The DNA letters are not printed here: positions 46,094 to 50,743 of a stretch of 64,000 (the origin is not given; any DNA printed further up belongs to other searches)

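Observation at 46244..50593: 1449-aa surface protein with about 40 consecutive canonical EF-hand-like calcium loops behind a beta-helix domain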

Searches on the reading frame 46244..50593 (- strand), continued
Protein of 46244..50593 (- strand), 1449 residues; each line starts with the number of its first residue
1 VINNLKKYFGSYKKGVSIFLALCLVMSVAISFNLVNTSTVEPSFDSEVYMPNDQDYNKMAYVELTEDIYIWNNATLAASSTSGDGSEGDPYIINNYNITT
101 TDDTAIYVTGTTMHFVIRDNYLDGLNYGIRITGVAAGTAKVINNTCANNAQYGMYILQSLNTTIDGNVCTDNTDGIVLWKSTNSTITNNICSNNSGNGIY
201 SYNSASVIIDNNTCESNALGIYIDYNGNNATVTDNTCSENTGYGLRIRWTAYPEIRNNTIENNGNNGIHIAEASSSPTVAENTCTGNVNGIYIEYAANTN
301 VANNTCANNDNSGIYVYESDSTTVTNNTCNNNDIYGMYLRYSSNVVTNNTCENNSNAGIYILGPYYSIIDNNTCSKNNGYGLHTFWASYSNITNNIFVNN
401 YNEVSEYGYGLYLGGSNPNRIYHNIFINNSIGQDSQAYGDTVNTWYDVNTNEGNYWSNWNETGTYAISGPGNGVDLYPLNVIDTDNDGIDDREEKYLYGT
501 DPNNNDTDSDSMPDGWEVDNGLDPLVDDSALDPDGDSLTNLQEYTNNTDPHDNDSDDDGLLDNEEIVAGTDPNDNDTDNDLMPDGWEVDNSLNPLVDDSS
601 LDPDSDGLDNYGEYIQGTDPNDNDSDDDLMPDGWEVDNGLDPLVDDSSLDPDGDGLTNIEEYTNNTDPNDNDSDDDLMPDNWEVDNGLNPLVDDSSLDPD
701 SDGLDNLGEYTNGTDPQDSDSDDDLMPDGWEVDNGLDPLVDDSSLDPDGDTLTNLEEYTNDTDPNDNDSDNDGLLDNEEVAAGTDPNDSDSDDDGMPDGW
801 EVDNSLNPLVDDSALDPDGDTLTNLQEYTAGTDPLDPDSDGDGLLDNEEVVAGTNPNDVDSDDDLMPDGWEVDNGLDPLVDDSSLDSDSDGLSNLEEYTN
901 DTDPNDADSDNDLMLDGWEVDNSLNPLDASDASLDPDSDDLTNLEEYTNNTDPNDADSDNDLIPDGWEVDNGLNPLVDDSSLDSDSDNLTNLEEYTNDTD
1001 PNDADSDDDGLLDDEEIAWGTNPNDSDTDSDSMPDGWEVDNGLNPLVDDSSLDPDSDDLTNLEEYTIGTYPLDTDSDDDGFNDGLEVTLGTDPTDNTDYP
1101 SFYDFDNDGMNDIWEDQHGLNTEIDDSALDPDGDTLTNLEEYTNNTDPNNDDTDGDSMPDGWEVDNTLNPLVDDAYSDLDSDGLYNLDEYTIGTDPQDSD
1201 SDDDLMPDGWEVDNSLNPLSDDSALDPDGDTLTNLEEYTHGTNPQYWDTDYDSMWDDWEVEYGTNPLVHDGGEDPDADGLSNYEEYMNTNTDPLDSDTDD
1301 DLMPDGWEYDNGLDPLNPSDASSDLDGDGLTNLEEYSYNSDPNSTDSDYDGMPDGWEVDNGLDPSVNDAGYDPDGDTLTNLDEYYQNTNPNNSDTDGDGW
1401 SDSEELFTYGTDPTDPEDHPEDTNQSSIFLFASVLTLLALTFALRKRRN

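Call 11: find_homologous_proteins(query=window:46244-50593:-, max_evalue=1e-10)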
Query window:46244-50593:- (1449 aa): 363 proteins with E <= 1e-10 among 8000 candidates; the best 120 are listed.
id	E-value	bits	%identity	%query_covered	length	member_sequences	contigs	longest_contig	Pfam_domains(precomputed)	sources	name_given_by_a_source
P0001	4.5e-137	477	47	28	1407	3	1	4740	PF13229.13,PF13639.13,PF18884.6,PF05048.20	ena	-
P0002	3.5e-123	431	43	19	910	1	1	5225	PF13229.13,PF05048.20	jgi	jgi:parallel beta-helix repeat protein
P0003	1.9e-118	415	37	63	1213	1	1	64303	PF13229.13,PF18884.6,PF05048.20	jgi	-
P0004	5.0e-115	404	44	18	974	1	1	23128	PF13229.13,PF05048.20,PF22184.3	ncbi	-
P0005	2.2e-102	362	42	20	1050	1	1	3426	PF13229.13,PF18884.6,PF05048.20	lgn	-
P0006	2.2e-101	359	44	18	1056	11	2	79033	PF13229.13,PF05048.20,PF22184.3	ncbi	ncbi:MAG: right-handed parallel beta-helix repeat-containing protein [Candidatus Heimdallarchaeaceae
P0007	1.7e-97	346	33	46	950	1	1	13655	PF13229.13,PF18884.6,PF05048.20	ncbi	ncbi:MAG: NosD domain-containing protein [Promethearchaeota archaeon]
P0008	3.3e-92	328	36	39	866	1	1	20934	PF13229.13,PF18884.6,PF05048.20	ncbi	-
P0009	4.6e-90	321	34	23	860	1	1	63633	PF13229.13,PF12708.13,PF05048.20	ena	-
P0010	2.7e-88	315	37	42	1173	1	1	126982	PF13229.13,PF05048.20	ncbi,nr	ncbi:MAG: hypothetical protein EAX95_05425 [Candidatus Thorarchaeota archaeon]|nr:hypothetical prote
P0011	3.5e-88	315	35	44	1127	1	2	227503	PF13229.13,PF05048.20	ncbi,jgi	ncbi:MAG: NosD domain-containing protein [Candidatus Hodarchaeales archaeon]|jgi:parallel beta-helix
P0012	1.2e-87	313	36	22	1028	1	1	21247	PF13229.13,PF12708.13,PF05048.20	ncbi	-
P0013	3.7e-83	298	37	33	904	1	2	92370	PF13229.13,PF18884.6,PF05048.20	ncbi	-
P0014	2.4e-81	292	33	29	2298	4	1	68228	PF07495.20,PF13229.13,PF07602.18,PF01095.26,PF22842.4,PF05048.20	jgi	-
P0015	2.1e-79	286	41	34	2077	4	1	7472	PF13229.13,PF00656.28,PF01650.24,PF18884.6,PF05048.20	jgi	-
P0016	4.5e-79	285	34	43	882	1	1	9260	PF13229.13,PF18884.6,PF05048.20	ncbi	ncbi:MAG: NosD domain-containing protein [Promethearchaeota archaeon]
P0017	2.0e-78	283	36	17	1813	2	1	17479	PF13229.13,PF12708.13,PF17957.8,PF05048.20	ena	-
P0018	1.0e-75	274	36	22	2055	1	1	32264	PF13229.13,PF12708.13,PF17892.8,PF00041.28,PF05048.20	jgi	-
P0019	8.8e-72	261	30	22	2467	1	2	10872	PF13229.13,PF12708.13,PF07602.18,PF22842.4,PF05048.20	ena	-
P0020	5.4e-69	251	30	36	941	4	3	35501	PF13229.13,PF05048.20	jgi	jgi:parallel beta-helix repeat protein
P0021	1.2e-68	250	35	18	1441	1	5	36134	PF13229.13,PF12708.13,PF07602.18,PF22842.4,PF05048.20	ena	-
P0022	1.1e-66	244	33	22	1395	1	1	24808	PF13229.13,PF13248.12,PF05048.20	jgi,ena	-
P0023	2.2e-66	243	35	23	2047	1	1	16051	PF07495.20,PF13229.13,PF13360.14,PF17957.8,PF08308.18,PF13570.14,PF13620.13,PF06832.19,PF13205.13,PF24421.2,PF15976.12,PF17996.8,PF09136.17,PF00041.28,PF19077.7,PF05048.20,PF04234.19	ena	-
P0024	4.3e-66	242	39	19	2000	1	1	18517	PF13229.13,PF25788.3,PF05048.20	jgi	-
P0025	1.4e-65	240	35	21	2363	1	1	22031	PF13229.13,PF05345.19,PF05048.20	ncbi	-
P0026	1.8e-65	240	36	16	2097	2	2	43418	PF13229.13,PF13715.13,PF12708.13,PF07602.18,PF22842.4,PF13620.13,PF05048.20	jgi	-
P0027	1.3e-64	237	32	20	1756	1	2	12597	PF13229.13,PF12708.13,PF07602.18,PF01095.26,PF22842.4,PF05048.20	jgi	-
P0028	8.9e-61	224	39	22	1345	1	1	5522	PF07495.20,PF13229.13,PF05048.20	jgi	-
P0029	1.7e-60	223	36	20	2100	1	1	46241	PF07495.20,PF13229.13,PF22352.3,PF00801.27,PF12708.13,PF07602.18,PF01095.26,PF22842.4,PF05048.20,PF18911.7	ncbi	-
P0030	9.7e-60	221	30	29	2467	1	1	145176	PF13229.13,PF05048.20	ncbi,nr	ncbi:MAG: right-handed parallel beta-helix repeat-containing protein [Thermoplasmata archaeon]|nr:ri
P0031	2.2e-58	216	32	19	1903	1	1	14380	PF13229.13,PF05048.20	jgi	jgi:parallel beta-helix repeat protein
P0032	1.1e-57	214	30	22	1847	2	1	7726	PF13229.13,PF00801.27,PF05048.20,PF18911.7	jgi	jgi:parallel beta-helix repeat protein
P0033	1.9e-57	213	34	23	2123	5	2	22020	PF07495.20,PF13229.13,PF13715.13,PF17957.8,PF13620.13,PF09136.17,PF19077.7,PF05048.20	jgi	-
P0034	2.1e-56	210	32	19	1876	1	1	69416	PF13229.13,PF15418.13,PF22352.3,PF00801.27,PF18981.7,PF07602.18,PF05048.20,PF18911.7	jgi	-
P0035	6.5e-55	205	35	15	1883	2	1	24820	PF13229.13,PF22352.3,PF00801.27,PF12708.13,PF07602.18,PF22842.4,PF05048.20,PF18911.7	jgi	-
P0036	1.0e-54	204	33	21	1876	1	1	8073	PF13229.13,PF22352.3,PF00801.27,PF13205.13,PF17957.8,PF18884.6,PF19077.7,PF05048.20,PF22184.3,PF18911.7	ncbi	-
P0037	3.0e-54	203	32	22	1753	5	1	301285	PF13229.13,PF13385.14,PF05048.20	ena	-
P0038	8.7e-54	201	36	15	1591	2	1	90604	PF13229.13,PF12708.13,PF05048.20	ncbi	ncbi:MAG: NosD domain-containing protein [Thermoplasmata archaeon]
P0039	1.1e-53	201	29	19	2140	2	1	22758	PF07495.20,PF13229.13,PF00801.27,PF07602.18,PF17032.11,PF22842.4,PF06832.19,PF16967.12,PF18911.7,PF22352.3,PF12708.13,PF12773.14,PF05048.20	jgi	-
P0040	1.0e-52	198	32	20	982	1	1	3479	PF13229.13,PF05048.20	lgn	-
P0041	1.0e-52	198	30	18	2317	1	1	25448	PF13229.13,PF00041.28,PF05048.20,PF18911.7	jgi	jgi:parallel beta-helix repeat protein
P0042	1.2e-52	197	34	31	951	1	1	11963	PF13229.13,PF18884.6,PF05048.20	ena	-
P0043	1.7e-52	197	37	22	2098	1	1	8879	PF23410.5,PF13229.13,PF25174.2,PF24814.2,PF23381.2,PF25173.2,PF13570.14,PF25175.2,PF24817.2,PF24807.2,PF00400.39,PF05048.20,PF23414.2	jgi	-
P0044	5.8e-52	195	35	27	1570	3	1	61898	PF13229.13,PF01108.24,PF25059.2,PF25523.2,PF25788.3,PF24489.2,PF09294.17,PF16656.12,PF26586.1,PF22433.4,PF25833.1,PF00041.28,PF05048.20,PF10179.16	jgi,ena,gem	-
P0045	8.1e-52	195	34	26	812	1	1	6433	PF13229.13,PF05048.20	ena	-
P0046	1.9e-51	193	35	18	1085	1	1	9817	PF07495.20,PF13229.13,PF22352.3,PF00801.27,PF12708.13,PF17957.8,PF05048.20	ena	-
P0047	2.9e-51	193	31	19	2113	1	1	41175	PF01047.29,PF12840.14,PF13412.13,PF13229.13,PF25212.3,PF01095.26,PF17957.8,PF13601.13,PF12802.14,PF24266.2,PF05048.20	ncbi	-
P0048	6.0e-51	192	31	26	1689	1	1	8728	PF13229.13,PF22842.4,PF05048.20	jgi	jgi:parallel beta-helix repeat protein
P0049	6.7e-51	191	32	19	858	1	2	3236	PF13229.13,PF05048.20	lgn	-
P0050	9.0e-51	191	38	23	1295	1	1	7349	PF13229.13,PF05048.20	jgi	jgi:parallel beta-helix repeat protein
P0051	1.4e-50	190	42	16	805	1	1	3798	PF22681.3,PF13229.13,PF17957.8,PF05048.20,PF22184.3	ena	-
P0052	2.1e-50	190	25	31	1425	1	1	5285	PF13229.13,PF05048.20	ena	-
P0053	3.9e-50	189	35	24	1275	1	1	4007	PF13229.13,PF00801.27,PF17957.8,PF09136.17,PF05048.20,PF18911.7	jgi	-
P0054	1.8e-49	187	30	22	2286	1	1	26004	PF13229.13,PF22352.3,PF00801.27,PF12708.13,PF21471.4,PF05048.20,PF18911.7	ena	-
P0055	4.7e-49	185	33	24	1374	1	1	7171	PF07495.20,PF27332.1,PF13229.13,PF17957.8,PF15838.12,PF08308.18,PF13620.13,PF13715.13,PF09430.17,PF22904.4,PF09136.17,PF19077.7,PF05048.20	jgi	-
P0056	5.8e-49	185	34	25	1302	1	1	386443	PF13229.13,PF05048.20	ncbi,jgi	-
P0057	2.1e-48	183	38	23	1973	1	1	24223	PF13229.13,PF22352.3,PF00801.27,PF19077.7,PF05048.20,PF18911.7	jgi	jgi:parallel beta-helix repeat protein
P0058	3.6e-48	182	35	20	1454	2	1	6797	PF13229.13,PF22352.3,PF00801.27,PF05048.20,PF18911.7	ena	-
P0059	1.1e-47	181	35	17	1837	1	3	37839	PF07495.20,PF13229.13,PF22352.3,PF00801.27,PF05048.20,PF18911.7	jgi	-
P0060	1.1e-47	181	30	24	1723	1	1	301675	PF07495.20,PF27332.1,PF13229.13,PF17957.8,PF13750.13,PF13620.13,PF13715.13,PF13205.13,PF24421.2,PF09430.17,PF09136.17,PF00041.28,PF19077.7,PF05048.20,PF20164.5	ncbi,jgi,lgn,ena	-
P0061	1.3e-47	181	36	22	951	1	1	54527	PF13229.13,PF18884.6,PF05048.20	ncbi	-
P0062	2.1e-47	180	33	19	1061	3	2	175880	PF13229.13,PF05048.20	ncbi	ncbi:MAG: right-handed parallel beta-helix repeat-containing protein [Candidatus Hodarchaeales archa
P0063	2.4e-47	180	30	27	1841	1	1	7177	PF13229.13,PF13205.13,PF17957.8,PF13750.13,PF13620.13,PF09430.17,PF09136.17,PF19077.7,PF05048.20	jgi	jgi:parallel beta-helix repeat protein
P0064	3.9e-47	179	33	19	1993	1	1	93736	PF07495.20,PF13229.13,PF17957.8,PF13750.13,PF13620.13,PF13715.13,PF13205.13,PF11008.15,PF24421.2,PF09430.17,PF22904.4,PF09136.17,PF00041.28,PF19077.7,PF05048.20,PF20164.5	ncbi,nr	ncbi:MAG: right-handed parallel beta-helix repeat-containing protein [Methanomassiliicoccales archae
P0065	5.0e-47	179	36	14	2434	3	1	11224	PF13229.13,PF10102.15,PF05048.20,PF18911.7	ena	-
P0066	6.5e-47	178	34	16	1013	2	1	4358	PF13229.13,PF13715.13,PF13205.13,PF13750.13,PF13620.13,PF09136.17,PF19077.7,PF05048.20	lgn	-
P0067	1.0e-46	178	35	19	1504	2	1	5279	PF13229.13,PF22352.3,PF00801.27,PF05048.20,PF18911.7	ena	-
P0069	1.3e-46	177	32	32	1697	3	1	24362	PF13229.13,PF05048.20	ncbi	-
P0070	5.3e-46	175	38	12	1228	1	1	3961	PF13229.13,PF05048.20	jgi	jgi:parallel beta-helix repeat protein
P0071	6.0e-46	175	34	28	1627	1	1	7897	PF13229.13,PF25788.3,PF05048.20,PF18911.7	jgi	jgi:PGF-pre-PGF domain-containing protein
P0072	1.5e-45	174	34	26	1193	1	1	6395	PF13229.13,PF12708.13,PF25788.3,PF05048.20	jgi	jgi:parallel beta-helix repeat protein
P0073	1.3e-44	171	30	30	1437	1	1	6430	PF13229.13,PF05048.20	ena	-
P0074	1.9e-44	170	34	20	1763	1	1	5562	PF07495.20,PF27332.1,PF13229.13,PF17957.8,PF13750.13,PF13620.13,PF13715.13,PF13205.13,PF24421.2,PF09430.17,PF09136.17,PF19077.7,PF05048.20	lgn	-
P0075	2.1e-44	170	32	20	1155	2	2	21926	PF13229.13,PF00801.27,PF12708.13,PF05048.20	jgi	-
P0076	4.7e-44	169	35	20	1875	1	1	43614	PF07495.20,PF13229.13,PF00801.27,PF17957.8,PF13750.13,PF13620.13,PF22501.2,PF13715.13,PF12708.13,PF13205.13,PF24421.2,PF15976.12,PF17996.8,PF23608.2,PF09430.17,PF13806.13,PF09136.17,PF00041.28,PF19077.7,PF05048.20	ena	-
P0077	1.5e-43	167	36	22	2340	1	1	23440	PF01839.30,PF13229.13,PF14312.13,PF12708.13,PF00932.26,PF05048.20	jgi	jgi:parallel beta-helix repeat protein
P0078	3.2e-43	166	35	19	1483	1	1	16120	PF07495.20,PF13229.13,PF00801.27,PF17957.8,PF22842.4,PF05048.20,PF18911.7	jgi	-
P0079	1.2e-42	164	35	20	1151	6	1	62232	PF13229.13,PF05048.20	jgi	-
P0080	2.6e-42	163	36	18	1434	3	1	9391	PF13229.13,PF22352.3,PF00801.27,PF18981.7,PF05048.20,PF18911.7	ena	-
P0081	3.2e-42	163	33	24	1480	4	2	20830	PF07495.20,PF27332.1,PF13229.13,PF17957.8,PF13620.13,PF13715.13,PF13205.13,PF09430.17,PF09136.17,PF00041.28,PF19077.7,PF05048.20,PF20164.5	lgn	-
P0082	1.3e-41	161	29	21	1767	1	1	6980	PF07495.20,PF13229.13,PF13715.13,PF17957.8,PF13620.13,PF09430.17,PF09136.17,PF19077.7,PF05048.20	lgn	-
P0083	1.5e-41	161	28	21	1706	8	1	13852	PF27332.1,PF13229.13,PF13205.13,PF17957.8,PF13750.13,PF13620.13,PF09136.17,PF00041.28,PF19077.7,PF05048.20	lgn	-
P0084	1.9e-41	160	31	37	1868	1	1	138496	PF00754.32,PF22352.3,PF00801.27,PF18884.6,PF18911.7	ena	-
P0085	4.9e-41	159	39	17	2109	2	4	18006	PF13229.13,PF22352.3,PF00801.27,PF12708.13,PF07602.18,PF22842.4,PF08309.18,PF05048.20,PF18911.7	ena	-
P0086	9.3e-41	158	37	18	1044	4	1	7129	PF13229.13,PF12708.13,PF22842.4,PF05048.20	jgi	-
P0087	1.9e-40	157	32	20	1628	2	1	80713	PF07495.20,PF27332.1,PF13229.13,PF17957.8,PF13750.13,PF13620.13,PF13715.13,PF22352.3,PF09136.17,PF00041.28,PF19077.7,PF05048.20,PF20164.5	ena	-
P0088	2.1e-40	157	32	24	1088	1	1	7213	PF13229.13,PF05048.20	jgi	jgi:F-box protein 11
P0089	2.2e-40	157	33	22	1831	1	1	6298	PF13229.13,PF05048.20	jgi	-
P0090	6.4e-40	155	37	15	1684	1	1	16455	PF13229.13,PF13205.13,PF05345.19,PF05048.20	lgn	-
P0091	1.2e-39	154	31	27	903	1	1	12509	PF13229.13,PF05048.20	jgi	jgi:parallel beta-helix repeat protein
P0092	1.3e-39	154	36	27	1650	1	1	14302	PF00059.28,PF13415.13,PF00415.25,PF24981.2,PF13540.13,PF18884.6,PF25390.2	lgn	-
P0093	1.9e-39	154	32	21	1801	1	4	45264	PF07495.20,PF13229.13,PF22352.3,PF00801.27,PF01095.26,PF22842.4,PF05048.20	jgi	-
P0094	2.3e-39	153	35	19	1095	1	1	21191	PF13229.13,PF05048.20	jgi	jgi:parallel beta-helix repeat protein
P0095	5.2e-39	152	32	27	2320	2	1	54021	PF13229.13,PF07705.18,PF05048.20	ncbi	-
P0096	1.9e-38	150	28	24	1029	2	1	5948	PF13229.13,PF25788.3,PF05048.20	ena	-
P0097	3.9e-38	149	33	19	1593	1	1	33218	PF13229.13,PF13205.13,PF17964.8,PF00041.28,PF05048.20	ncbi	ncbi:Ig-like domain-containing protein [[Eubacterium] cellulosolvens]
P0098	4.1e-38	149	30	24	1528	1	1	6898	PF13229.13,PF00041.28,PF05048.20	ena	-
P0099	5.3e-38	149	39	16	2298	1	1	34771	PF11614.15,PF13229.13,PF05048.20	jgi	jgi:parallel beta-helix repeat protein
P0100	2.1e-37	147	30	29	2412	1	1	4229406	PF01839.30,PF13229.13,PF14312.13,PF00932.26,PF05048.20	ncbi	ncbi:MAG: right-handed parallel beta-helix repeat-containing protein, partial [Thermoplasmata archae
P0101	4.1e-37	146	33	21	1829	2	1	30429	PF12840.14,PF13412.13,PF13229.13,PF12802.14,PF24266.2,PF05048.20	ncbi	ncbi:NosD domain-containing protein [[Eubacterium] cellulosolvens]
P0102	5.1e-37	145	29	29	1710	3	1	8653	PF13229.13,PF00041.28,PF05048.20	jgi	jgi:parallel beta-helix repeat protein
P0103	6.0e-37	145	31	25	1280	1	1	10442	PF27332.1,PF13229.13,PF19077.7,PF05048.20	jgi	jgi:parallel beta-helix repeat protein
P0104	6.5e-37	145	38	12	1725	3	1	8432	PF13229.13,PF12708.13,PF05048.20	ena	-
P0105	7.5e-37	145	30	26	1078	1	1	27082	PF13229.13,PF05048.20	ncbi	-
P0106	8.8e-37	145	34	20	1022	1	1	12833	PF13229.13,PF05048.20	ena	-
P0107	1.3e-36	144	29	22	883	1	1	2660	PF13229.13,PF05048.20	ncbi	ncbi:MAG: right-handed parallel beta-helix repeat-containing protein, partial [Candidatus Thorarchae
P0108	5.8e-36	142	39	23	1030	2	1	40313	PF13229.13,PF05048.20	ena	-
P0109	8.9e-36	141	31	23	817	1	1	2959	PF13229.13,PF05048.20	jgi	-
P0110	1.3e-35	141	35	21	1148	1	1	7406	PF07495.20,PF07679.23,PF13229.13,PF13895.13,PF00801.27,PF13927.13,PF06832.19,PF19077.7,PF05048.20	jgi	jgi:parallel beta-helix repeat protein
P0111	1.4e-35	141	28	20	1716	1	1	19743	PF12840.14,PF13412.13,PF13229.13,PF25929.1,PF12802.14,PF24266.2,PF05048.20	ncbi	-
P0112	2.5e-35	140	30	22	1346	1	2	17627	PF13229.13,PF12708.13,PF17957.8,PF22842.4,PF05048.20,PF18911.7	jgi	-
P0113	2.8e-35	140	30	25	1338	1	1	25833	PF13229.13,PF22352.3,PF19077.7,PF05048.20,PF16967.12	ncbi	-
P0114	6.2e-35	139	31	26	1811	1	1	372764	PF13229.13,PF12708.13,PF05048.20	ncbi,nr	ncbi:MAG: hypothetical protein EAX96_05295 [Candidatus Lokiarchaeota archaeon]|nr:hypothetical prote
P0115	7.3e-35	138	34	21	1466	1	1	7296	PF13229.13,PF05048.20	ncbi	-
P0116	9.4e-35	138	32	28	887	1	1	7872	PF13229.13,PF05048.20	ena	-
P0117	9.6e-35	138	31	15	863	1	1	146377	PF13229.13,PF05048.20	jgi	jgi:parallel beta-helix repeat protein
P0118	1.3e-34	137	29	21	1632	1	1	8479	PF07495.20,PF13229.13,PF22352.3,PF00801.27,PF22842.4,PF05048.20,PF18911.7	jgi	-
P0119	2.8e-34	136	30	24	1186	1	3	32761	PF13229.13,PF05048.20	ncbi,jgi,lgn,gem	-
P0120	4.9e-34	136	31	22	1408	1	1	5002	PF13229.13,PF04471.19,PF00041.28,PF05048.20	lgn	-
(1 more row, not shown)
